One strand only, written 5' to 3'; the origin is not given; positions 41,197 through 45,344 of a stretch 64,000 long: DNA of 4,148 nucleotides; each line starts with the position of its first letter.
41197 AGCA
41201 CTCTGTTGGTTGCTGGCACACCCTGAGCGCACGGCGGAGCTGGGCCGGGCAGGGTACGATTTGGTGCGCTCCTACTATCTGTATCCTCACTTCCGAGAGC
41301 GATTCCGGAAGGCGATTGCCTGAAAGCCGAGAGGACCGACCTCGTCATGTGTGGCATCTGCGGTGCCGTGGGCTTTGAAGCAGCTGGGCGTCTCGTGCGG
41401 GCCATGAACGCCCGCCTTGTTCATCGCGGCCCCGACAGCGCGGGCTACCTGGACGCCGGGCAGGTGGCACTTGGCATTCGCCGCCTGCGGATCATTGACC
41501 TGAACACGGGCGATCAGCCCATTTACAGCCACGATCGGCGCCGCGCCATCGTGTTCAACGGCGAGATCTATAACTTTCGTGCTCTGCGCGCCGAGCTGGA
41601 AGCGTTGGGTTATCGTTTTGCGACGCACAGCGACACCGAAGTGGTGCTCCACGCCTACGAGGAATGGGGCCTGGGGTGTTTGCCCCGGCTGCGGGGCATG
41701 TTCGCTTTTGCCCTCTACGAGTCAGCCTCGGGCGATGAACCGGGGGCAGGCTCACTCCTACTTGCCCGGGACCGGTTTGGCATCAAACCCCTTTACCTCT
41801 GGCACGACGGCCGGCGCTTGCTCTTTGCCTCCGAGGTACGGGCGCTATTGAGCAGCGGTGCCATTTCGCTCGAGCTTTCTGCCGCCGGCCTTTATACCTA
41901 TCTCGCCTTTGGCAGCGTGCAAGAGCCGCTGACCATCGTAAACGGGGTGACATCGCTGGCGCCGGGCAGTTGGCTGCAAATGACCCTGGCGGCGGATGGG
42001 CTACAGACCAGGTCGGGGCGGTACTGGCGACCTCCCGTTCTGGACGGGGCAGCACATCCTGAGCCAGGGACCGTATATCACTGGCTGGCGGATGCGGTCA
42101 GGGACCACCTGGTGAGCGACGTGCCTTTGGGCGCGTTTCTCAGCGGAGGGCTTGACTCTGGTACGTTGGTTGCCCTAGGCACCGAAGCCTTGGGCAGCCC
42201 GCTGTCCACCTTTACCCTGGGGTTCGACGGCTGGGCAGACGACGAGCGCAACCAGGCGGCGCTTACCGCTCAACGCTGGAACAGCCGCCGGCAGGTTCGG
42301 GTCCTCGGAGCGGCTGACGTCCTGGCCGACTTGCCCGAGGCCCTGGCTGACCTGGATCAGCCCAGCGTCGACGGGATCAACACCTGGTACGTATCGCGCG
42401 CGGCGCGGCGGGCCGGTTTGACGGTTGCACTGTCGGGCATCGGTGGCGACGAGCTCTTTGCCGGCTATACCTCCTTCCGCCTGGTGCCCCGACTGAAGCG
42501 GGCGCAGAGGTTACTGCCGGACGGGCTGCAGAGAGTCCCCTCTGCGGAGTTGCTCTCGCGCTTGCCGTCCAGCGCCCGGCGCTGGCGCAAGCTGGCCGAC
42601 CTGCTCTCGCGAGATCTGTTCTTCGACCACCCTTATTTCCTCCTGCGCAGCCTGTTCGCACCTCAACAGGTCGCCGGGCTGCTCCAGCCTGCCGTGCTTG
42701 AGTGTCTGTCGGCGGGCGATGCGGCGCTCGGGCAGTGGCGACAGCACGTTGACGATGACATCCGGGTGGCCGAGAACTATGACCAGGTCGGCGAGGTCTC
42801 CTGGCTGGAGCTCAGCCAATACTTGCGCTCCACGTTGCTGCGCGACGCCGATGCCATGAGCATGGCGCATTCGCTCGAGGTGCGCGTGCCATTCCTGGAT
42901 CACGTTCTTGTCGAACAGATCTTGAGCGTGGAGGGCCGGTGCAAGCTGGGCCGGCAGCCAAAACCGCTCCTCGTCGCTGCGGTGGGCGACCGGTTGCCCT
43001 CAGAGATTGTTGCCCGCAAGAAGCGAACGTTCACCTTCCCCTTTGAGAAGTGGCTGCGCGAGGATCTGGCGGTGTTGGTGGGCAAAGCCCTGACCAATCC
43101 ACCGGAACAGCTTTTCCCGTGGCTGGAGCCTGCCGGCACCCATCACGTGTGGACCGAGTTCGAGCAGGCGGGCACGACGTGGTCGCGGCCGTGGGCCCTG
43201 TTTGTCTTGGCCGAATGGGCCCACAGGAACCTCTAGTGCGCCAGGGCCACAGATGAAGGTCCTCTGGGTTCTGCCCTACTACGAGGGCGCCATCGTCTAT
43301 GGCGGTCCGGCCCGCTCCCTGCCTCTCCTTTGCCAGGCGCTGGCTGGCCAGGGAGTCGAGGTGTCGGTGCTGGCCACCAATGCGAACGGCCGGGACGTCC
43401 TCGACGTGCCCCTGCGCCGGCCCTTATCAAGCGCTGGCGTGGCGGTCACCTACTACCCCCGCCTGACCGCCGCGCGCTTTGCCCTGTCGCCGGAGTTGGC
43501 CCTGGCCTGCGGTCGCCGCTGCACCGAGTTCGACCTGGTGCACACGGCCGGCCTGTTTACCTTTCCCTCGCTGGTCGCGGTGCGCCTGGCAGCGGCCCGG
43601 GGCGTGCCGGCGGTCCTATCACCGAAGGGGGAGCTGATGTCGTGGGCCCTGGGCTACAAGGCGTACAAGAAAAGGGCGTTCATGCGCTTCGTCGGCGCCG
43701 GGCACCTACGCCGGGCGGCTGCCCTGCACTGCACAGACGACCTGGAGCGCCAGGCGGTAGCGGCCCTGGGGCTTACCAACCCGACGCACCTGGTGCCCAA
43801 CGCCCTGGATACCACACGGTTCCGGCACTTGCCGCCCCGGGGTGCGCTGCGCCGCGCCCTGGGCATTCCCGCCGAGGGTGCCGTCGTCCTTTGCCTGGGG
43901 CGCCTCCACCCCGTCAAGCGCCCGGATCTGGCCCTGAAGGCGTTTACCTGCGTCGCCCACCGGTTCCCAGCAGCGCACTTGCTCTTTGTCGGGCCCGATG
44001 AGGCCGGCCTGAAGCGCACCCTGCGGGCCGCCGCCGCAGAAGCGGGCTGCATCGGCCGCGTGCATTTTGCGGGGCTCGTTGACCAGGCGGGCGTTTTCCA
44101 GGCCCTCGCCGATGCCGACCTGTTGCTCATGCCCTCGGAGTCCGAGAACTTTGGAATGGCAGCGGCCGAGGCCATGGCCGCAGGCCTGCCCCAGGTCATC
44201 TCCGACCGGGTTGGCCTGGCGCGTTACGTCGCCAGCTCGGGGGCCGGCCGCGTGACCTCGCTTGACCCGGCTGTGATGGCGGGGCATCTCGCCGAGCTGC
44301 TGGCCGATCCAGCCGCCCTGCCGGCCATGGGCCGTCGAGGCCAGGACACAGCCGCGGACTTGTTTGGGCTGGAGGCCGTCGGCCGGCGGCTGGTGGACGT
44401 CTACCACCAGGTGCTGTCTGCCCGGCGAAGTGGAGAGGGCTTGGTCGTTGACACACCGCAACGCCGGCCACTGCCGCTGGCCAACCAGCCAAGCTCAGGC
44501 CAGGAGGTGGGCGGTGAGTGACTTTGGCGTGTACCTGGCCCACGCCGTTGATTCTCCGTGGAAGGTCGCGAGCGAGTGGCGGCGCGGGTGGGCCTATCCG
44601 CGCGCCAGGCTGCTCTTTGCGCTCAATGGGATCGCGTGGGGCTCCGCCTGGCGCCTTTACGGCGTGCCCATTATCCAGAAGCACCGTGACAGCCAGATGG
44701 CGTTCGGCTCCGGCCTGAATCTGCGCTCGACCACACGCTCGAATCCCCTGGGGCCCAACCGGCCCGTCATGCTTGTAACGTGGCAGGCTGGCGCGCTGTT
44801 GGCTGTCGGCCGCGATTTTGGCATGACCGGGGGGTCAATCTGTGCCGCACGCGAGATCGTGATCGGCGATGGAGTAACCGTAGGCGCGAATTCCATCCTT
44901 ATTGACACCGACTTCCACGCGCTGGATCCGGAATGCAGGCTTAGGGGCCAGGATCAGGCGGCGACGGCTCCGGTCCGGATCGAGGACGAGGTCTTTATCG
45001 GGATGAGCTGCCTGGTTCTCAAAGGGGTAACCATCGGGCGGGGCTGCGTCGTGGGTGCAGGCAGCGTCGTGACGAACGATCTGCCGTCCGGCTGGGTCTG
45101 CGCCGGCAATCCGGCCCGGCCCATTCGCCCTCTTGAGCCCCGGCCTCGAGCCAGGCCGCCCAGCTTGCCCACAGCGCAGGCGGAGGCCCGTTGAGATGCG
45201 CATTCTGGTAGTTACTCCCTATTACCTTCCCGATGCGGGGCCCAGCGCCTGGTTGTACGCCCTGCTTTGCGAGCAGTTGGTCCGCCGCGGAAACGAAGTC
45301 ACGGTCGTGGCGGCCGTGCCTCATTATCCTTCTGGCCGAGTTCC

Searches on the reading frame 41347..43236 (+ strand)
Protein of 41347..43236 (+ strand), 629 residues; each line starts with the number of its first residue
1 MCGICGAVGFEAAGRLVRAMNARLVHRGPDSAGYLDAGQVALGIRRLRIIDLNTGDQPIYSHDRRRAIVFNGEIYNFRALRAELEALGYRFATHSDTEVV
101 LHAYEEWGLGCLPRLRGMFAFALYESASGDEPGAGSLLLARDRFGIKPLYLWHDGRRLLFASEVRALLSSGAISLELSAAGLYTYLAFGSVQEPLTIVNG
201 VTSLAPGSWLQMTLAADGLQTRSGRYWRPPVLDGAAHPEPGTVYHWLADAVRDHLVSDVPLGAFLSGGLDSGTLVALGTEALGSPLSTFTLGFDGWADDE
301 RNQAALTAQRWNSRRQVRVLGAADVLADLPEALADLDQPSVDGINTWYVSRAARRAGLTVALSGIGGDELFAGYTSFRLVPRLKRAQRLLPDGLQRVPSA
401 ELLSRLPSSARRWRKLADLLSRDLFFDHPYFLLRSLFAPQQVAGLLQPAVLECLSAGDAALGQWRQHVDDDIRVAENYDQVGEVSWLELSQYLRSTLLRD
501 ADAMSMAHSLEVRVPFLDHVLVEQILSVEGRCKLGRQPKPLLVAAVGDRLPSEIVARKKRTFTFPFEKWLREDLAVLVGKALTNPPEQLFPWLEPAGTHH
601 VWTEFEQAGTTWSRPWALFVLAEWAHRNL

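Call 111: search_protein_families(library=ncbifam, proteins=[window:41347-43236:+], max_evalue=0.00001)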
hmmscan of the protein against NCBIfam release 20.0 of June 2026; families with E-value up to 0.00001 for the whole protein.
window:41347-43236:+ (629 aa): 9 families
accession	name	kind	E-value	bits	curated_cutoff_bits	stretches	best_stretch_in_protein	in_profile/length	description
TIGR03108.1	eps_aminotran_1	hypoth_equivalog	5.1e-120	402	816.9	1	1-584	1-583/628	XrtA/PEP-CTERM system amidotransferase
TIGR01536.1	asn_synth_AEB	equivalog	9.7e-119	397.7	267.1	1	2-562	1-517/517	asparagine synthase (glutamine-hydrolyzing)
TIGR03104.1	trio_amidotrans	equivalog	1.1e-105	354.1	570.1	2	1-377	1-383/589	N-acetylglutaminylglutamine amidotransferase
NF006949.0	PRK09431.1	equivalog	7.9e-75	252.4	499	2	1-386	1-370/554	asparagine synthase B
NF033535.1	lass_lactam_cya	exception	5.1e-46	157.5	525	1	13-371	16-376/668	lasso peptide isopeptide bond-forming cyclase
NF033561.1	macrolact_Ik_Al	subfamily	2.2e-15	56.3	300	1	142-577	98-508/561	albusnodin/ikarugamycin family macrolactam cyclase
NF001484.0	PRK00331.1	subfamily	6.4e-12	44.6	381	1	58-168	87-199/601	isomerizing glutamine--fructose-6-phosphate transaminase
TIGR01135.1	glmS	equivalog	1.9e-10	39.9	418.05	1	58-170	86-200/607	glutamine--fructose-6-phosphate transaminase (isomerizing)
TIGR01134.1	purF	equivalog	2.1e-09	37.2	350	1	56-168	84-200/432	amidophosphoribosyltransferase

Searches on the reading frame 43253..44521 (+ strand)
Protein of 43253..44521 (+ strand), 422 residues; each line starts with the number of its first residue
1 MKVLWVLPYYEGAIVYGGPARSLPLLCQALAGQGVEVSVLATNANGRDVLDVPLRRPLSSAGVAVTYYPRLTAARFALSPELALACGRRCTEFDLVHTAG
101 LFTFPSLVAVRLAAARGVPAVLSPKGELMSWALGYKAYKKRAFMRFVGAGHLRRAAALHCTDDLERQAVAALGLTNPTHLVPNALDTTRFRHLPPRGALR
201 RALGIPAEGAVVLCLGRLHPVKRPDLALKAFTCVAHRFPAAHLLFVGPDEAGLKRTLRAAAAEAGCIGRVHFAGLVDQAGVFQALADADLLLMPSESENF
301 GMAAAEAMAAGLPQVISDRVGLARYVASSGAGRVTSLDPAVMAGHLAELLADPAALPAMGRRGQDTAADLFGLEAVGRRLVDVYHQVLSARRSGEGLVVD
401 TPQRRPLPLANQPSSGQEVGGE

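Call 7: find_encoding_contigs(protein=window:43253-44521:+, flank=10000, max_places=4)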
Protein window:43253-44521:+ (422 aa): 5 contigs read that carry it; 3 places shown.
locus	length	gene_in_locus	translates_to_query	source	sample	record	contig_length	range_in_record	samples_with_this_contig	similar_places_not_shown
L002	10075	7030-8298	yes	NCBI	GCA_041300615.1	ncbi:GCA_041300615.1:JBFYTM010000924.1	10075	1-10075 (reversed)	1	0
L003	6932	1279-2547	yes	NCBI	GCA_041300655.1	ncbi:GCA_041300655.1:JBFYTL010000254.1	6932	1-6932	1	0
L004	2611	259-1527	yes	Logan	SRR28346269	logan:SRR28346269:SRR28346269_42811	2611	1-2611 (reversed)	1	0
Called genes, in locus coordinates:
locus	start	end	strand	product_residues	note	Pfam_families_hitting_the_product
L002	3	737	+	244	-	?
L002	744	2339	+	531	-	-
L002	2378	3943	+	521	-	-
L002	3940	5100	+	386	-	PF20706:GT4-conflict, PF00534:Glycos_transf_1, PF13692:Glyco_trans_1_4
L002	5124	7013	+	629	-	PF13522:GATase_6, PF13537:GATase_7, PF00733:Asn_synthase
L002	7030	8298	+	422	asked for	PF13439:Glyco_transf_4, PF13579:Glyco_trans_4_4, PF20706:GT4-conflict, PF00534:Glycos_transf_1, PF13692:Glyco_trans_1_4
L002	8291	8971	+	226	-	PF00132:Hexapep, PF14602:Hexapep_2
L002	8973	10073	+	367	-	?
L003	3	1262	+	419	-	?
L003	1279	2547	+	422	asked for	PF13439:Glyco_transf_4, PF13579:Glyco_trans_4_4, PF20706:GT4-conflict, PF00534:Glycos_transf_1, PF13692:Glyco_trans_1_4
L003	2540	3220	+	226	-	PF00132:Hexapep, PF14602:Hexapep_2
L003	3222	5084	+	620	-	PF13439:Glyco_transf_4, PF13579:Glyco_trans_4_4, PF00534:Glycos_transf_1, PF13692:Glyco_trans_1_4, PF13524:Glyco_trans_1_2 (weak), PF02397:Bac_transf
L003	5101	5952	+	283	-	PF00132:Hexapep (faint)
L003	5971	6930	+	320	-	?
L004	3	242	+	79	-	?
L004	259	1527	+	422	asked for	PF13439:Glyco_transf_4, PF13579:Glyco_trans_4_4, PF20706:GT4-conflict, PF00534:Glycos_transf_1, PF13692:Glyco_trans_1_4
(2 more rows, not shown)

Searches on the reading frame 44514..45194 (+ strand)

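Call 111: search_protein_families(library=ncbifam, proteins=[window:44514-45194:+], max_evalue=0.00001)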
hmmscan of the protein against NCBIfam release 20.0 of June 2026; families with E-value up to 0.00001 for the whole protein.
window:44514-45194:+ (226 aa): 27 families (the best 25 are shown)
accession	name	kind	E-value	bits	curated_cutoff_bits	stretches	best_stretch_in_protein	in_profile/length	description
TIGR03532.1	DapD_Ac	equivalog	3.3e-17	62.9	231.75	1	149-208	156-215/231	2,3,4,5-tetrahydropyridine-2,6-dicarboxylate N-acetyltransferase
NF007240.0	PRK09677.1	equivalog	4.3e-16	59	243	1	151-205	128-182/192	putative lipopolysaccharide biosynthesis O-acetyl transferase WbbJ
NF007499.0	PRK10092.1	equivalog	1.4e-15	57.5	314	1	114-206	93-182/183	maltose O-acetyltransferase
TIGR03570.1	NeuD_NnaD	subfamily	2.4e-15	56.7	160.8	1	152-202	152-202/202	NeuD/PglB/VioB family sugar acetyltransferase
NF007076.0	PRK09527.1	equivalog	4.8e-15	55.5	347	1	93-210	73-188/203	galactoside O-acetyltransferase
NF007797.0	PRK10502.1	subfamily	5.4e-15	55.5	192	1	113-206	91-178/183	WcaF family extracellular polysaccharide biosynthesis acetyltransferase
TIGR03308.1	phn_thr-fam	hypoth_equivalog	4.7e-14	52.7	201.65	1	152-206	107-161/204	phosphonate metabolim protein, transferase hexapeptide repeat family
NF058585.1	HptprglPActTf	PfamEq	4.5e-13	49.1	300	1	154-205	107-158/172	heptaprenylglyceryl phosphate O-acetyltransferase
NF041874.1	EPS_EpsC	equivalog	1.3e-11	44.5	150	1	146-204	107-164/168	serine O-acetyltransferase EpsC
NF038307.1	EPS_acetyl_HpsU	equivalog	7.1e-11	42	305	1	115-204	92-175/178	hormogonium polysaccharide biosynthesis acetyltransferase HpsU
NF000311.1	Vat_ABCDEFH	equivalog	4.8e-10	39.3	300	1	154-205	111-162/201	Vat family streptogramin A O-acetyltransferase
TIGR04008.1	WcaF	equivalog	2.2e-09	37.5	326.3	1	121-205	92-176/180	colanic acid biosynthesis acetyltransferase WcaF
NF050158.1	CarbAnhydGPos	equivalog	2.6e-09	37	250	1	115-208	49-144/172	gamma carbonic anhydrase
NF000147.1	stregram_VatF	exception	2.1e-08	33.9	400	1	155-204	122-171/221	streptogramin A O-acetyltransferase Vat(F)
TIGR01172.1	cysE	equivalog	6.4e-08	32.8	210.65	1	115-202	82-162/162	serine O-acetyltransferase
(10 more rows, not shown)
